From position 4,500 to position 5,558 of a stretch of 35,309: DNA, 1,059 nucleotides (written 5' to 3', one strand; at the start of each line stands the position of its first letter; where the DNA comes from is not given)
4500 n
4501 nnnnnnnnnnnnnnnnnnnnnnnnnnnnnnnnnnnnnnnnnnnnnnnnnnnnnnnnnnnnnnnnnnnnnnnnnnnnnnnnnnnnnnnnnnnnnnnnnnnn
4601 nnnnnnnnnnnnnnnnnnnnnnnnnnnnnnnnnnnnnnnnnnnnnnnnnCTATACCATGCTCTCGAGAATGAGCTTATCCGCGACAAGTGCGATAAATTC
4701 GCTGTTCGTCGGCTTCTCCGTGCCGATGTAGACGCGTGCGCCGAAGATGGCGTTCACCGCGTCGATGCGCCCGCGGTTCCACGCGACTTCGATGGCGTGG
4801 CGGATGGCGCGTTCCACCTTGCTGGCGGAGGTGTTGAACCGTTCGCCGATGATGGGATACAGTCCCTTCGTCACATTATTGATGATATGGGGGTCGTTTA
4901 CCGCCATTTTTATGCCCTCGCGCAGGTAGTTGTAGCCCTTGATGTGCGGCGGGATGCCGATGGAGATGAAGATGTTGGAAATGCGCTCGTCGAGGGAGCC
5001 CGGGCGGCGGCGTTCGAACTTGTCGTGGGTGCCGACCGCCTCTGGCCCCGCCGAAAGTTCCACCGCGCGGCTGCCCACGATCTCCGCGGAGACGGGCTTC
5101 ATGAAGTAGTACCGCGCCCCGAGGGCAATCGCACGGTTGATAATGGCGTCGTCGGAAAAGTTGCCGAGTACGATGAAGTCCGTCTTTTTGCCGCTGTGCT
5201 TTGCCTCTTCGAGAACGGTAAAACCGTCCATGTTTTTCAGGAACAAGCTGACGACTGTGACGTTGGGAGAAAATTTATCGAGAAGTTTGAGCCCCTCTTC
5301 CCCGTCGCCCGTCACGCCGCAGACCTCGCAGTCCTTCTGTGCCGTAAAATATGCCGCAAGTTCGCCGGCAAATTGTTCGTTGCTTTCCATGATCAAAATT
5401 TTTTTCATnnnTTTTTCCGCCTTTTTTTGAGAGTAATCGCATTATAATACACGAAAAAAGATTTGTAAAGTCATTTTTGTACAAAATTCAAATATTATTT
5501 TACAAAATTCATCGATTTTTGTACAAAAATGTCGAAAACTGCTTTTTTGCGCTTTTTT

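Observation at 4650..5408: Spo0A orthologue whose receiver domain lacks the phospho-acceptor aspartate and most of the acidic pocket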

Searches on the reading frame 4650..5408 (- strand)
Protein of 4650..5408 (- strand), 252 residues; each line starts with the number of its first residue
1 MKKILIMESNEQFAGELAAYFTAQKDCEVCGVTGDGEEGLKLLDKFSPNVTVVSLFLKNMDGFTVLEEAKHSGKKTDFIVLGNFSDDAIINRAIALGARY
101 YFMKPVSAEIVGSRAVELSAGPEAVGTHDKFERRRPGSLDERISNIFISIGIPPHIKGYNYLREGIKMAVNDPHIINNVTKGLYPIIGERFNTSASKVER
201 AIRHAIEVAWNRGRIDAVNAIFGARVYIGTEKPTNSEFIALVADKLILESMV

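Call 3: search_protein_families(library=pfam, proteins=[window:4650-5408:-], max_evalue=1)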
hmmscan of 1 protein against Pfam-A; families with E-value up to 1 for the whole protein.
window:4650-5408:- (252 aa): 2 families
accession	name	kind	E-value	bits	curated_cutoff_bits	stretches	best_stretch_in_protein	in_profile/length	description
PF08769.17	Spo0A_C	-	4.5e-39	133.1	25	1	143-246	1-104/104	Sporulation initiation factor Spo0A C terminal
PF00072.30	Response_reg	-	7.3e-13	49.1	30.2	1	4-109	1-104/111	Response regulator receiver domain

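Call 4: search_protein_families(library=ncbifam, proteins=[window:4650-5408:-], max_evalue=1)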
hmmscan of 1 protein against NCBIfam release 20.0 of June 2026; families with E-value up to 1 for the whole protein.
window:4650-5408:- (252 aa): 53 families (the best 25 are shown)
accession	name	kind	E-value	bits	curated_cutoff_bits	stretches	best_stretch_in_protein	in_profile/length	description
TIGR02875.1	spore_0_A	equivalog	2.4e-72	243.3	200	1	3-250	4-259/262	sporulation transcription factor Spo0A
NF007969.0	PRK10693.1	equivalog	4.3e-11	42.4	329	1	2-107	8-111/337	two-component system response regulator RssB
NF047785.1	respo_reg_MadR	equivalog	6e-08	32.3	300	1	21-110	20-113/209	MadR family response regulator transcription factor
NF007935.0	PRK10651.1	equivalog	7.4e-08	31.8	250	1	4-110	9-115/216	two-component system response regulator NarL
NF051850.1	RespRegRprY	equivalog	1.9e-07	30.7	370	1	3-114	6-115/234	response regulator transcription factor RprY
NF008469.0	PRK11361.1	equivalog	2.7e-07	29.7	714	1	2-109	5-110/461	acetoacetate metabolism transcriptional regulator AtoC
NF052445.1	RespRegMctR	equivalog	3.9e-07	29.7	300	1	6-111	6-112/205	two-component system response regulator MctR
NF045991.1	RespRegCtrARhodob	equivalog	4.9e-07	29.7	350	1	3-109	2-106/224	response regulator transcription factor CtrA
NF045505.1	RR_RssB_Pseudo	equivalog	8.2e-07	28.4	700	1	3-108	7-110/394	two-component system response regulator RssB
NF033791.1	ActR_PrrA_rreg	equivalog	8.7e-07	29.1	250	1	3-111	3-109/173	ActR/PrrA/RegA family redox response regulator transcription factor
TIGR01387.1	cztR_silR_copR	subfamily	3.2e-06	27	279.2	1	27-107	22-102/218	heavy metal response regulator transcription factor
NF041946.1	LuxO_transreg_Vib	equivalog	1.6e-05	23.9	800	1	26-109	20-102/463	quorum-sensing sigma-54 dependent transcriptional regulator LuxO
NF011896.0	PRK15369.1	equivalog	1.9e-05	24.4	242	1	2-110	4-112/211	two component system response regulator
NF045944.1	ResRegRpaBCyano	equivalog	2.8e-05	23.6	330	1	32-114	26-107/229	response regulator transcription factor RpaB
NF040534.1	resp_reg_YycF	equivalog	4.5e-05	22.8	340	1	2-109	1-105/231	response regulator YycF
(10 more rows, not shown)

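Call 5: search_solved_structures(query=window:4650-5408:-, max_evalue=0.01, show_alignments=4)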
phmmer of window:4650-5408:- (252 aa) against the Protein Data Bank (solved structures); distinct sequences matched with E-value up to 0.01: 64 (the best 60 are shown).
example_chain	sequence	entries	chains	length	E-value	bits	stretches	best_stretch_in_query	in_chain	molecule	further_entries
1lq1_A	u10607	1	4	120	2.9e-39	138.1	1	138-250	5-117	Stage 0 sporulation protein A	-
1fc3_A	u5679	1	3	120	1.8e-38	135.5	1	135-250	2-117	SPO0A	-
9phz_E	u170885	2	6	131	4.7e-15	58.9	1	3-111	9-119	Stage 0 sporulation protein A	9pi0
1dz3_A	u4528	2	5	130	7.5e-13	51.7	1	3-111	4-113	Stage 0 sporulation protein A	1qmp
5wq0_D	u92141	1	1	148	9.8e-10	41.5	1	3-119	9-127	Stage 0 sporulation protein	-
5wq0_B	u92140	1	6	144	1.3e-09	41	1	3-117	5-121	Stage 0 sporulation protein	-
5hev_A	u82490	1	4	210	2.2e-09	40.3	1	2-145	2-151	Response regulator protein VraR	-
7ve6_A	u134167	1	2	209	2.6e-09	40.1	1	3-121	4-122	Response regulator protein VraR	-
4gvp_A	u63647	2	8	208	2.6e-09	40.1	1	3-121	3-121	Response regulator protein vraR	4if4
3eod_A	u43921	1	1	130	9.8e-09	38.2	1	2-107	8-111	Protein hnr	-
7l9c_A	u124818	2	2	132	1e-08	38.1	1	2-107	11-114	Regulator of RpoS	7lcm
9xzo_A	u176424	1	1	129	4.7e-08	35.9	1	1-114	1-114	De novo protein M1X0B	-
1p6q_A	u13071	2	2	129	5.1e-08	35.8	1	28-111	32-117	CheY2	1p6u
6z4c_A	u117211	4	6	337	8.7e-08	35.1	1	2-107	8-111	Regulator of RpoS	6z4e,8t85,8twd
3hdg_A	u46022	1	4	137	1e-07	34.9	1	3-107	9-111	uncharacterized protein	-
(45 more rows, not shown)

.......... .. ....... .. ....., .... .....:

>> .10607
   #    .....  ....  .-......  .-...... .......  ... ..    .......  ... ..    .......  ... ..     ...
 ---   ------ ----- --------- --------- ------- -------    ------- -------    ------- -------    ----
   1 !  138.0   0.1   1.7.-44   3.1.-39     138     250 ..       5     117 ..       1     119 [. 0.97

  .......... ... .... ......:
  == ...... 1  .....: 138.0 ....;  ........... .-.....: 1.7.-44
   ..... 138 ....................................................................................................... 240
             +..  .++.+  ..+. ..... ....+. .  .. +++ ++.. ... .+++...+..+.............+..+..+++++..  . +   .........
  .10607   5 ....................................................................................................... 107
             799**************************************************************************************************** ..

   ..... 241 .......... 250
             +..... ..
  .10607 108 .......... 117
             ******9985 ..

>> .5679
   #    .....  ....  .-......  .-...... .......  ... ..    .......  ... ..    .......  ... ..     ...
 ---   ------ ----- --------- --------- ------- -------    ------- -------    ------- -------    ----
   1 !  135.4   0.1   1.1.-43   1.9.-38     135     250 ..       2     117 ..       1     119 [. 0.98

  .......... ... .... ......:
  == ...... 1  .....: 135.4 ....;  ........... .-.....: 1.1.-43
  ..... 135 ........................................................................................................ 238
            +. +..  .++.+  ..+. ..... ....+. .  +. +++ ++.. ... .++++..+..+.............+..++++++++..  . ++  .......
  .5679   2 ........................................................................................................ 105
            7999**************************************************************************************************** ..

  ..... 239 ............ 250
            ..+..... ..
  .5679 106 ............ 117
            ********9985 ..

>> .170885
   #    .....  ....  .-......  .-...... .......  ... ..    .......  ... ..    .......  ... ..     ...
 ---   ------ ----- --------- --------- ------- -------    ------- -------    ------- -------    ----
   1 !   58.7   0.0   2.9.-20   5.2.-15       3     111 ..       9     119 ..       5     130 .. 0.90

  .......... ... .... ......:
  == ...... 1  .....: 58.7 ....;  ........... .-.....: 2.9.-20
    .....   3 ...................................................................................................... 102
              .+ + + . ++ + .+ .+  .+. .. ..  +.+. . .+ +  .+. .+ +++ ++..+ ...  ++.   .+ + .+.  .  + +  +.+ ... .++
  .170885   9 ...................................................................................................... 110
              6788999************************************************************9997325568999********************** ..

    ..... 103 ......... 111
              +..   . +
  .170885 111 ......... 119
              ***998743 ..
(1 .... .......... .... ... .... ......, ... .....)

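Call 9: find_homologous_proteins(query=window:4650-5408:-, max_evalue=1e-20)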
Query window:4650-5408:- (252 aa): 7989 proteins with E <= 1e-20 among 8000 candidates; the best 120 are listed.
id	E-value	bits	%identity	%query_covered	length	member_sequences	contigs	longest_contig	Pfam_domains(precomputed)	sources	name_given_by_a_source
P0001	6.8e-147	505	90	100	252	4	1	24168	PF00072.31,PF08769.18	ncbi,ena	-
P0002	1.7e-145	501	89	100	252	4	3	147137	PF00072.31,PF08769.18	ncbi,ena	-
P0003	2.9e-137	474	87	100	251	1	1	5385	PF00072.31,PF08769.18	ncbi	-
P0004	5.0e-133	460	83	100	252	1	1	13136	PF00072.31,PF08769.18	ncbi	-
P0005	1.2e-130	452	82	100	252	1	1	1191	PF00072.31,PF08769.18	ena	-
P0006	7.7e-129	446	82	100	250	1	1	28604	PF00072.31,PF08769.18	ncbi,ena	-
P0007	2.0e-128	445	81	100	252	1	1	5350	PF00072.31,PF08769.18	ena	-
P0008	2.0e-128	445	81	100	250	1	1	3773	PF00072.31,PF08769.18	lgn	-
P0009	7.2e-127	440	81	100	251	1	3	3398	PF00072.31,PF08769.18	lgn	-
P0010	1.6e-125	435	80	100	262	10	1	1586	PF00072.31,PF08769.18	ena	-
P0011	5.0e-125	434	80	100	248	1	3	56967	PF00072.31,PF08769.18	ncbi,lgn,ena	-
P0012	2.5e-124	431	81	100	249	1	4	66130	PF00072.31,PF08769.18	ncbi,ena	-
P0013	5.8e-124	430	80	100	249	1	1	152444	PF00072.31,PF08769.18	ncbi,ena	-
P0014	1.1e-123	429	79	100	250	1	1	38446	PF00072.31,PF08769.18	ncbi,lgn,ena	-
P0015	1.2e-123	429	81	100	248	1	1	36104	PF00072.31,PF08769.18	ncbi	-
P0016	1.3e-123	429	80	100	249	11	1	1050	PF00072.31,PF08769.18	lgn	-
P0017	1.8e-123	429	80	100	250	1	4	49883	PF00072.31,PF08769.18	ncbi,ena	-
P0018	2.3e-123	428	79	100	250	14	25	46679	PF00072.31,PF08769.18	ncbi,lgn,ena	-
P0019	2.8e-123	428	79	100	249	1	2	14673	PF00072.31,PF08769.18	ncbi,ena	-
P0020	3.2e-122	425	79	100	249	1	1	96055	PF00072.31,PF08769.18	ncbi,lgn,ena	-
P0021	3.7e-122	424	78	100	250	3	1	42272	PF00072.31,PF08769.18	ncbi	-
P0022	6.1e-122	424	78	100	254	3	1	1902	PF00072.31,PF08769.18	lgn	-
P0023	9.9e-122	423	79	100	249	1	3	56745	PF00072.31,PF08769.18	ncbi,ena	-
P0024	1.3e-121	423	75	100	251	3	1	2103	PF00072.31,PF08769.18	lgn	-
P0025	1.9e-121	422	77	100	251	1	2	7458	PF00072.31,PF08769.18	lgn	-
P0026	1.1e-120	419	77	100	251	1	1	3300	PF00072.31,PF08769.18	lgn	-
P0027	1.9e-120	419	77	100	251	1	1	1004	PF00072.31,PF08769.18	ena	-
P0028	2.2e-120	419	76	100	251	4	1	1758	PF00072.31,PF08769.18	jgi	-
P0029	4.5e-120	417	77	100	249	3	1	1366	PF00072.31,PF08769.18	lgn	-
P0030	5.1e-120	417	76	100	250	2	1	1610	PF00072.31,PF08769.18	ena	-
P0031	5.8e-120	417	77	100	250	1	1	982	PF00072.31,PF08769.18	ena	-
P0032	6.1e-120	417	75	100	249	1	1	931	PF00072.31,PF08769.18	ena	-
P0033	7.3e-120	417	76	100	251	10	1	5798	PF00072.31,PF08769.18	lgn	-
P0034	7.3e-120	417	77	100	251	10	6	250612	PF00072.31,PF08769.18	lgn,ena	-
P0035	9.7e-120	416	76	100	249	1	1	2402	PF00072.31,PF08769.18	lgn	-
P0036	3.7e-119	415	73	100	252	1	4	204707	PF00072.31,PF08769.18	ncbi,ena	-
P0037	8.6e-119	413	75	100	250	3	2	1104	PF00072.31,PF08769.18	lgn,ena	-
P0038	8.6e-119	413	78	100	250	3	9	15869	PF00072.31,PF08769.18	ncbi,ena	-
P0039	1.1e-118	413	74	100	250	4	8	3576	PF00072.31,PF08769.18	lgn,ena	-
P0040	1.5e-118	412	76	100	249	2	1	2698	PF00072.31,PF08769.18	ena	-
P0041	2.1e-118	412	76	100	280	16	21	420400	PF00072.31,PF08769.18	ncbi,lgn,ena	-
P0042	2.2e-118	412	75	100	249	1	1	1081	PF00072.31,PF08769.18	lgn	-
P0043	3.9e-118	411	75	100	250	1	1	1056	PF00072.31,PF08769.18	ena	-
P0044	4.0e-118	411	76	98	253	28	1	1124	PF00072.31,PF08769.18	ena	-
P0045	5.3e-118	411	75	100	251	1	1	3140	PF00072.31,PF08769.18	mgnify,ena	mgnify:CR=1 FL=1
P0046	6.0e-118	411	75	100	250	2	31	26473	PF00072.31,PF08769.18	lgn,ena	-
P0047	6.3e-118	410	77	100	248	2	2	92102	PF00072.31,PF08769.18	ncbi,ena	-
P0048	7.9e-118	410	78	100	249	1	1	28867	PF00072.31,PF08769.18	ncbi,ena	-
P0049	8.8e-118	410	76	100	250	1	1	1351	PF00072.31,PF08769.18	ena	-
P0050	1.3e-117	409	75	100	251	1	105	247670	PF00072.31,PF08769.18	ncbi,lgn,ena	-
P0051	1.3e-117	409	76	100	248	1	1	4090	PF00072.31,PF08769.18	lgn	-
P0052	1.4e-117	409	75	100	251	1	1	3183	PF00072.31,PF08769.18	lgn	-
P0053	1.8e-117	409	75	100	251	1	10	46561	PF00072.31,PF08769.18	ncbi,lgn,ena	-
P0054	1.9e-117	409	75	100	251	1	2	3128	PF00072.31,PF08769.18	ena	-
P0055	2.5e-117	408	75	100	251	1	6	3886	PF00072.31,PF08769.18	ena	-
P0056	2.6e-117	408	75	100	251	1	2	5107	PF00072.31,PF08769.18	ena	-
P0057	2.6e-117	408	73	100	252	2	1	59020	PF00072.31,PF08769.18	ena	-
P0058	2.8e-117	408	76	100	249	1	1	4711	PF00072.31,PF08769.18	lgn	-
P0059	2.8e-117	408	76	100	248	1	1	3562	PF00072.31,PF08769.18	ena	-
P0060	3.3e-117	408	76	100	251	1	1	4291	PF00072.31,PF08769.18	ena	-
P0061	3.6e-117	408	76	100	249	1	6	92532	PF00072.31,PF08769.18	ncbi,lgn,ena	-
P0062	3.8e-117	408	75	100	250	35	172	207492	PF00072.31,PF08769.18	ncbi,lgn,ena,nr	ncbi:MAG TPA: sporulation transcription factor Spo0A [Firmicutes bacterium]|nr:sporulation transcrip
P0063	8.9e-117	407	73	100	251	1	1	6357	PF00072.31,PF08769.18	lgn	-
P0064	9.9e-117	407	76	100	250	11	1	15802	PF00072.31,PF08769.18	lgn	-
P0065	1.3e-116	406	74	99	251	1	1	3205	PF00072.31,PF08769.18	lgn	-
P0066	1.3e-116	406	75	100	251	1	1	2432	PF00072.31,PF08769.18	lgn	-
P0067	1.7e-116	406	76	99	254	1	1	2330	PF00072.31,PF08769.18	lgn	-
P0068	1.7e-116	406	77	100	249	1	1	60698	PF00072.31,PF08769.18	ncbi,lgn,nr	ncbi:MAG: sporulation transcription factor Spo0A [Clostridia bacterium]|nr:sporulation transcription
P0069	1.8e-116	406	74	99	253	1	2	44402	PF00072.31,PF08769.18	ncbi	-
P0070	4.3e-116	404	75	100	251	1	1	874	PF00072.31,PF08769.18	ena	-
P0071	7.4e-116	404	77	100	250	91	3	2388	PF00072.31,PF08769.18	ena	-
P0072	1.1e-115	403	74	99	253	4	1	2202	PF00072.31,PF08769.18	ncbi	-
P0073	1.3e-115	403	75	100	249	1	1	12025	PF00072.31,PF08769.18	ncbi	-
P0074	1.9e-115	402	76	100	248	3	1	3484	PF00072.31,PF08769.18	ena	-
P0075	2.1e-115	402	75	100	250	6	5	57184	PF00072.31,PF08769.18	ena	-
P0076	2.4e-115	402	74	100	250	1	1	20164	PF00072.31,PF08769.18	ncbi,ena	-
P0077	3.0e-115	402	76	100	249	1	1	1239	PF00072.31,PF08769.18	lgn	-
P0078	3.0e-115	402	73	99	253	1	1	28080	PF00072.31,PF08769.18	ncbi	-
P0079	3.1e-115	402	76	100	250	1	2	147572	PF00072.31,PF08769.18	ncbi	-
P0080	3.6e-115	401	74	99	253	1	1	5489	PF00072.31,PF08769.18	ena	-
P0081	3.9e-115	401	74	99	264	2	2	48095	PF00072.31,PF08769.18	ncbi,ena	-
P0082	4.5e-115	401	75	100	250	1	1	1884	PF00072.31,PF08769.18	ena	-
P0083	6.3e-115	401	73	100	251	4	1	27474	PF00072.31,PF08769.18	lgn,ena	-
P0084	6.7e-115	401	75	100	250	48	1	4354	PF00072.31,PF08769.18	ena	-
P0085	7.6e-115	400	74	100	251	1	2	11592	PF00072.31,PF08769.18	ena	-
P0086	1.0e-114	400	74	100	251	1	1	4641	PF00072.31,PF08769.18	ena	-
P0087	1.3e-114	400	73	99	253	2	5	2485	PF00072.31,PF08769.18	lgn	-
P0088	2.5e-114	399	73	99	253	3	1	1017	PF00072.31,PF08769.18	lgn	-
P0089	3.1e-114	398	73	99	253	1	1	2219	PF00072.31,PF08769.18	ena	-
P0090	4.0e-114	398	74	99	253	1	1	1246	PF00072.31,PF08769.18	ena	-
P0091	5.0e-114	398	73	100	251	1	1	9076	PF00072.31,PF08769.18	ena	-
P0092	6.2e-114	397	74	99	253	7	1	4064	PF00072.31,PF08769.18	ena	-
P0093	6.6e-114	397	72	100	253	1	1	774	PF00072.31,PF08769.18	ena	-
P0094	7.3e-114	397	73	100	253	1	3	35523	PF00072.31,PF08769.18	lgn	-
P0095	7.4e-114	397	73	100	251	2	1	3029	PF00072.31,PF08769.18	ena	-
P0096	9.7e-114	397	73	99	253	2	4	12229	PF00072.31,PF08769.18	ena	-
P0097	1.1e-113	397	74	100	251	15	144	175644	PF00072.31,PF08769.18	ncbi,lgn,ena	-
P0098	1.3e-113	396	76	100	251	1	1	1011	PF00072.31,PF08769.18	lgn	-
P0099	2.4e-113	395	74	100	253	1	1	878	PF00072.31,PF08769.18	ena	-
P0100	2.5e-113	395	74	99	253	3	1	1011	PF00072.31,PF08769.18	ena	-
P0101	4.7e-113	394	73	100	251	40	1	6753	PF00072.31,PF08769.18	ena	-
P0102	5.2e-113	394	73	99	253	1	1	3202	PF00072.31,PF08769.18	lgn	-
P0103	5.7e-113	394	73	100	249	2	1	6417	PF00072.31,PF08769.18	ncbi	-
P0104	6.6e-113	394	75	100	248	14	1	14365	PF00072.31,PF08769.18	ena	-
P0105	6.7e-113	394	75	100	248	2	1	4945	PF00072.31,PF08769.18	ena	-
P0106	8.5e-113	394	73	99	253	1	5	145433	PF00072.31,PF08769.18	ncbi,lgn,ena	-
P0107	8.7e-113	394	72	100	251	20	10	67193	PF00072.31,PF08769.18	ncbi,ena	-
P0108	8.7e-113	394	74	100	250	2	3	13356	PF00072.31,PF08769.18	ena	-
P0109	9.2e-113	394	71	99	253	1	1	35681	PF00072.31,PF08769.18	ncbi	-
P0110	9.3e-113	394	75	100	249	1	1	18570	PF00072.31,PF08769.18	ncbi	-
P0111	9.4e-113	394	74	99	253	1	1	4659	PF00072.31,PF08769.18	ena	-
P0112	1.7e-112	393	72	100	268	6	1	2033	PF00072.31,PF08769.18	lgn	-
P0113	2.1e-112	392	72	99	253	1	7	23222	PF00072.31,PF08769.18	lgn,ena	-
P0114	2.5e-112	392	75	100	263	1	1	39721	PF00072.31,PF08769.18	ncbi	-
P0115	2.7e-112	392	73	99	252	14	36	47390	PF00072.31,PF08769.18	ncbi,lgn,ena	-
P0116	2.7e-112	392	73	99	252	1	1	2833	PF00072.31,PF08769.18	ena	-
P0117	3.6e-112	392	70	99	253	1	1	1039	PF00072.31,PF08769.18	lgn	-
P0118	5.3e-112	391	74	99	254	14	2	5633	PF00072.31,PF08769.18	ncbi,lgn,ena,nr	ncbi:MAG: sporulation transcription factor Spo0A [Clostridiales bacterium]|nr:sporulation transcript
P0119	5.7e-112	391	72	99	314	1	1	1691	PF00072.31,PF08769.18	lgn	-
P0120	7.4e-112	391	71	99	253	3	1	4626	PF00072.31,PF08769.18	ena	-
